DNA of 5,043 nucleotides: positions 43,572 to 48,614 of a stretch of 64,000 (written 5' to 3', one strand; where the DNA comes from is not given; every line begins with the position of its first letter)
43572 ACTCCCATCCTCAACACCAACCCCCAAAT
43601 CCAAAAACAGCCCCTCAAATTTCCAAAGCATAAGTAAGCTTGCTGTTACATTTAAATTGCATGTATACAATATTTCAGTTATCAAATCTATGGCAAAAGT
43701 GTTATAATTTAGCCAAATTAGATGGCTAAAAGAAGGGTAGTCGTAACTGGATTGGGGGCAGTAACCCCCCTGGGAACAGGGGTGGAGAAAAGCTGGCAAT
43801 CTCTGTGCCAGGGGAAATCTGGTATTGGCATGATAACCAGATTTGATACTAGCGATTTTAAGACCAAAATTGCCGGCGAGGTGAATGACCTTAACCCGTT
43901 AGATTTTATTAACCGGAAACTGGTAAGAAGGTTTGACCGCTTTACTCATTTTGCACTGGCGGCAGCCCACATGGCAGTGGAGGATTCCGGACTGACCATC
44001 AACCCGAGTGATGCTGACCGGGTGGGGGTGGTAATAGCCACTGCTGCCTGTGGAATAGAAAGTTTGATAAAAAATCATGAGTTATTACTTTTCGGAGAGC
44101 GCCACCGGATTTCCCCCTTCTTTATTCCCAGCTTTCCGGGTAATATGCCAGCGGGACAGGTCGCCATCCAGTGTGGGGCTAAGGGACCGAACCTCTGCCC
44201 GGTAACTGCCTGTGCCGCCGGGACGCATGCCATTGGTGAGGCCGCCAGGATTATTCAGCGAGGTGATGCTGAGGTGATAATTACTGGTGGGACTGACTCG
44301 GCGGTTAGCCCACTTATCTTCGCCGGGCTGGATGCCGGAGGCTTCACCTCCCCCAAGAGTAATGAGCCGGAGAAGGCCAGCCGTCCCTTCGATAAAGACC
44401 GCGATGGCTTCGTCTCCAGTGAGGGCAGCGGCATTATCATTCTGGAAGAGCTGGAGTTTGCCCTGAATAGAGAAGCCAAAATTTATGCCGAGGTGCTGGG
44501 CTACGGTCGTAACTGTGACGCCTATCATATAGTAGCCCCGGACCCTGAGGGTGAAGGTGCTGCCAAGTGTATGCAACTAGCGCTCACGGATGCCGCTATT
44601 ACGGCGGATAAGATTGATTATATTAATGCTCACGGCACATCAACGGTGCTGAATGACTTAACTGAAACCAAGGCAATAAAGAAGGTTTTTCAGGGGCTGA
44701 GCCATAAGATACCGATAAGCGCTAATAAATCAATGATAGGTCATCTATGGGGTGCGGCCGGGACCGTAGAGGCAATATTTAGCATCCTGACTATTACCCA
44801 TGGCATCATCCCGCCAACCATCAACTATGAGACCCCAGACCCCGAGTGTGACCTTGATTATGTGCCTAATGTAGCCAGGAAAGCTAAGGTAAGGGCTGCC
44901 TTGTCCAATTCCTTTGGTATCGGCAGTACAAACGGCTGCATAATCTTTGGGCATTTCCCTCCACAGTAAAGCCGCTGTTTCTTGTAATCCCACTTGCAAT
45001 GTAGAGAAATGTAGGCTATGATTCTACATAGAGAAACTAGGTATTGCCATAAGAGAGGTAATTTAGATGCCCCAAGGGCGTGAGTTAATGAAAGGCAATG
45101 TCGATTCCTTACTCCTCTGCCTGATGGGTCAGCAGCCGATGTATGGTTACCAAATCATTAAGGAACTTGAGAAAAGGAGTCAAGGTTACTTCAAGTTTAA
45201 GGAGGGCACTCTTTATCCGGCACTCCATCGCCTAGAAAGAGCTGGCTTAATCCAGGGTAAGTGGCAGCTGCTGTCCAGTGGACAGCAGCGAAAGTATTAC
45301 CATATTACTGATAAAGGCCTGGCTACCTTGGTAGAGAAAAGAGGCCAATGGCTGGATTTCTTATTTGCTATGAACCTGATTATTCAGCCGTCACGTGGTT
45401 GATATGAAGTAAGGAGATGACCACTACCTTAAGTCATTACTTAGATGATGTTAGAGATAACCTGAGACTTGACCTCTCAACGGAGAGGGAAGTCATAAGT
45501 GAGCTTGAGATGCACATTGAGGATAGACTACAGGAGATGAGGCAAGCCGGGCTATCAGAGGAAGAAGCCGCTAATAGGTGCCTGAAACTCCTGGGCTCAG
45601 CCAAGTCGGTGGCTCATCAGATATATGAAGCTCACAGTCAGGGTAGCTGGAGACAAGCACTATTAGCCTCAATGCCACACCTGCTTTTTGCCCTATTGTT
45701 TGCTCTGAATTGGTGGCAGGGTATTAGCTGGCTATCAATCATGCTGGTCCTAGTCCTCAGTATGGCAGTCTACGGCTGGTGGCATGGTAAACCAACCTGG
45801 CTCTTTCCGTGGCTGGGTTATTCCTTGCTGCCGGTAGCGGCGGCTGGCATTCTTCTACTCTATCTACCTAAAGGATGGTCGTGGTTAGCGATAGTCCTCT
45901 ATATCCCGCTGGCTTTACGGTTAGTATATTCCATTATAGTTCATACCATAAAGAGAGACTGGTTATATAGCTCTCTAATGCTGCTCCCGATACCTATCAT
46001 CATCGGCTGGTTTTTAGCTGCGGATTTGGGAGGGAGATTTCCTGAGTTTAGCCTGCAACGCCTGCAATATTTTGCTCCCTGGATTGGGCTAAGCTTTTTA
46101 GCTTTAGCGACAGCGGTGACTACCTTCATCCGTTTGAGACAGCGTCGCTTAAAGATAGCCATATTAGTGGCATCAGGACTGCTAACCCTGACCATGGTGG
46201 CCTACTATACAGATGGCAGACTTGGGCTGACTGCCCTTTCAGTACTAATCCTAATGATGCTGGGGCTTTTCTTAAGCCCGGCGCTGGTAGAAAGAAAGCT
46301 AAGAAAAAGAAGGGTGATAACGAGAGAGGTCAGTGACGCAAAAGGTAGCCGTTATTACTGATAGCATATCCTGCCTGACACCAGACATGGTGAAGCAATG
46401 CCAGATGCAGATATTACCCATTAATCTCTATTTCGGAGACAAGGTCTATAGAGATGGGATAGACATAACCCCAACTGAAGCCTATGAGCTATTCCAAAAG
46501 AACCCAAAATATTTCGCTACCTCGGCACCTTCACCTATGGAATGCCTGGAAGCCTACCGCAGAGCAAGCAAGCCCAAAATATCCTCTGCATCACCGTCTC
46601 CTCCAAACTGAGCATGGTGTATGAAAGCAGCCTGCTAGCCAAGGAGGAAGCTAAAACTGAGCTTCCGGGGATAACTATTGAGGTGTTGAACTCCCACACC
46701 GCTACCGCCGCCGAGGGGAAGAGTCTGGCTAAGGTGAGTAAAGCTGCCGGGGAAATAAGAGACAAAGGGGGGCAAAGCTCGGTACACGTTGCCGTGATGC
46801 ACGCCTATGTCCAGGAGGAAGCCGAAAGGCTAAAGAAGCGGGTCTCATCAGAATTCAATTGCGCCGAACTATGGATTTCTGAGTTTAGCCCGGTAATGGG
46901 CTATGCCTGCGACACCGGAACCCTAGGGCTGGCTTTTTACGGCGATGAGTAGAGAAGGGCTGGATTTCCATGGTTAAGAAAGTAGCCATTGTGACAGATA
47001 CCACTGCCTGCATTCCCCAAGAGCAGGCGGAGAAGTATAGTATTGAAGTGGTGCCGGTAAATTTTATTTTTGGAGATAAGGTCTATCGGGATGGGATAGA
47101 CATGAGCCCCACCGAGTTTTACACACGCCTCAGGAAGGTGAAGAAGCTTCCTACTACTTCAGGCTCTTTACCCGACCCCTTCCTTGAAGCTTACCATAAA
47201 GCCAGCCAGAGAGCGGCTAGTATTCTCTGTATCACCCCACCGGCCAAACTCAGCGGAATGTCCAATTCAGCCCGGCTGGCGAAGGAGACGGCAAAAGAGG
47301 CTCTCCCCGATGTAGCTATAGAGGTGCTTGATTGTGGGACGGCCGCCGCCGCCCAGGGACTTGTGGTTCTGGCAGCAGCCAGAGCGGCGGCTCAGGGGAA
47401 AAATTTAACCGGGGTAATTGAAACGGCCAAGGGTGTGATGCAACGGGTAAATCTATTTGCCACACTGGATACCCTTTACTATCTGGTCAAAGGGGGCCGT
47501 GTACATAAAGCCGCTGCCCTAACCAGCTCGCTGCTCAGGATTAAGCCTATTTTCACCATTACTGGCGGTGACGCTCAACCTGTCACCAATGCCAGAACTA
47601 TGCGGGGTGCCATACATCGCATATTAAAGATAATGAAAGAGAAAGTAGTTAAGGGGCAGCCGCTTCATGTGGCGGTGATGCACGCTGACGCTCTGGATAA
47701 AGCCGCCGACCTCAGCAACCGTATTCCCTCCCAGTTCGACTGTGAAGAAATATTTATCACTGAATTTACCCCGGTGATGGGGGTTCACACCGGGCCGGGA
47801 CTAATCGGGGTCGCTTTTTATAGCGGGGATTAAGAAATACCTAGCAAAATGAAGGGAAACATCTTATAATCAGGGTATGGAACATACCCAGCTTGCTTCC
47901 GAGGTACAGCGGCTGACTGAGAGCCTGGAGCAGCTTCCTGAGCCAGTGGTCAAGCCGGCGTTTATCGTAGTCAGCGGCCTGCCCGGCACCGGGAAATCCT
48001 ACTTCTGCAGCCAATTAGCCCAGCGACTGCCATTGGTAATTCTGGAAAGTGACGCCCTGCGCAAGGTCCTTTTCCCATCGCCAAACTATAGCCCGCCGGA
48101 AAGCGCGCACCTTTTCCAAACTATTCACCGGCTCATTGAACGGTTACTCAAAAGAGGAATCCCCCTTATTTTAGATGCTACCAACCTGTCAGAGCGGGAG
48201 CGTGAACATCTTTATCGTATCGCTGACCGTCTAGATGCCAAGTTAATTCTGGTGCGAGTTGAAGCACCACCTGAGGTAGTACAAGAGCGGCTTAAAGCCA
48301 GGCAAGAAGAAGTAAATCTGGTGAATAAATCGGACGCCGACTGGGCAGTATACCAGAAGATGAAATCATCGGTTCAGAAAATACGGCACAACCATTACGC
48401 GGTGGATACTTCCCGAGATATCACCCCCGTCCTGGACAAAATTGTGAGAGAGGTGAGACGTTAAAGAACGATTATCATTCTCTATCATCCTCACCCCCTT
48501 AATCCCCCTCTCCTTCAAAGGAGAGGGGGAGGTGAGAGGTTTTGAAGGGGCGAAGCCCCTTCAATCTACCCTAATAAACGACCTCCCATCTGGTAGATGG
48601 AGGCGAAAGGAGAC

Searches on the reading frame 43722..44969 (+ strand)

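Call 56: search_protein_families(library=pfam, proteins=[window:43722-44969:+], max_evalue=0.00001)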
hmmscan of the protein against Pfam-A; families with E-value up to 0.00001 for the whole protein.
window:43722-44969:+ (415 aa): 2 families
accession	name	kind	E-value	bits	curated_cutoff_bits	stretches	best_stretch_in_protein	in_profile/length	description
PF00109.32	ketoacyl-synt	-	1.5e-52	179.1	20.8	1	4-246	2-251/252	Beta-ketoacyl synthase, N-terminal domain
PF02801.28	Ketoacyl-synt_C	-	6.5e-39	133.1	20.8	1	255-370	1-119/119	Beta-ketoacyl synthase, C-terminal domain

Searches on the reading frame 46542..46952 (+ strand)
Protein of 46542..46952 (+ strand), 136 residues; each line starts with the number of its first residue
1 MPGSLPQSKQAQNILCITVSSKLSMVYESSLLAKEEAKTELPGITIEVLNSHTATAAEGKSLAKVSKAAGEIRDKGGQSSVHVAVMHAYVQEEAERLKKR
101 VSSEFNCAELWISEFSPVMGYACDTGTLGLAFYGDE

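Call 56: search_protein_families(library=pfam, proteins=[window:46542-46952:+], max_evalue=0.00001)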
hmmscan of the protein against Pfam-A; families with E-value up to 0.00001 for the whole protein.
window:46542-46952:+ (136 aa): 1 family
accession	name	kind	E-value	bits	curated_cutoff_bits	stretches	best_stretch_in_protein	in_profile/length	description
PF02645.21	DegV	-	2.8e-14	53.6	27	1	9-69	78-134/280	Uncharacterised protein, DegV family COG1307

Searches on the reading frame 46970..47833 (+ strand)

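Call 56: search_protein_families(library=pfam, proteins=[window:46970-47833:+], max_evalue=0.00001)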
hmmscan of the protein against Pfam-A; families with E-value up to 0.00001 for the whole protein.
window:46970-47833:+ (287 aa): 1 family
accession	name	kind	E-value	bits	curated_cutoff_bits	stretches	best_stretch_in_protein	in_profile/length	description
PF02645.21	DegV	-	3.4e-77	260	27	1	4-284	1-278/280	Uncharacterised protein, DegV family COG1307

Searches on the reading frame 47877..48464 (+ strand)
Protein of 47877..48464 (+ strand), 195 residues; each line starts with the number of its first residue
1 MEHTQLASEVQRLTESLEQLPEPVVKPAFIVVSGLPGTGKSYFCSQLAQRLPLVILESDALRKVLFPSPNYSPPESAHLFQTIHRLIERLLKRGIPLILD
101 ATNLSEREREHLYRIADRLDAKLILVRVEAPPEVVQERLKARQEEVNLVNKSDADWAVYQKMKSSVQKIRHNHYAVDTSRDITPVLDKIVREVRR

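Call 56: search_protein_families(library=pfam, proteins=[window:47877-48464:+], max_evalue=0.00001)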
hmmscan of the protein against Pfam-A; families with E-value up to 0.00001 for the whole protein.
window:47877-48464:+ (195 aa): 7 families
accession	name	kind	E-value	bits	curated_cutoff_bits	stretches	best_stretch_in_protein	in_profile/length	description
PF13671.12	AAA_33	-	3.8e-28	99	27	1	30-167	2-141/143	AAA domain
PF13238.12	AAA_18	-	1.2e-08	35.9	29.4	1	30-146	1-115/128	AAA domain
PF08433.16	KTI12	-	1.5e-08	35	22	1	29-147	3-124/271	Chromatin associated protein KTI12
PF06414.18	Zeta_toxin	-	5.2e-07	29.7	22.3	1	17-176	8-179/199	Zeta toxin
PF13401.12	AAA_22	-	4.3e-06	27.5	27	0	28-124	6-88/130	AAA domain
PF13191.12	AAA_16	-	6.9e-06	27.1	32.6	0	9-51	8-48/167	AAA ATPase domain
PF13207.12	AAA_17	-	8.2e-06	26.6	27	0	34-143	2-123/136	AAA domain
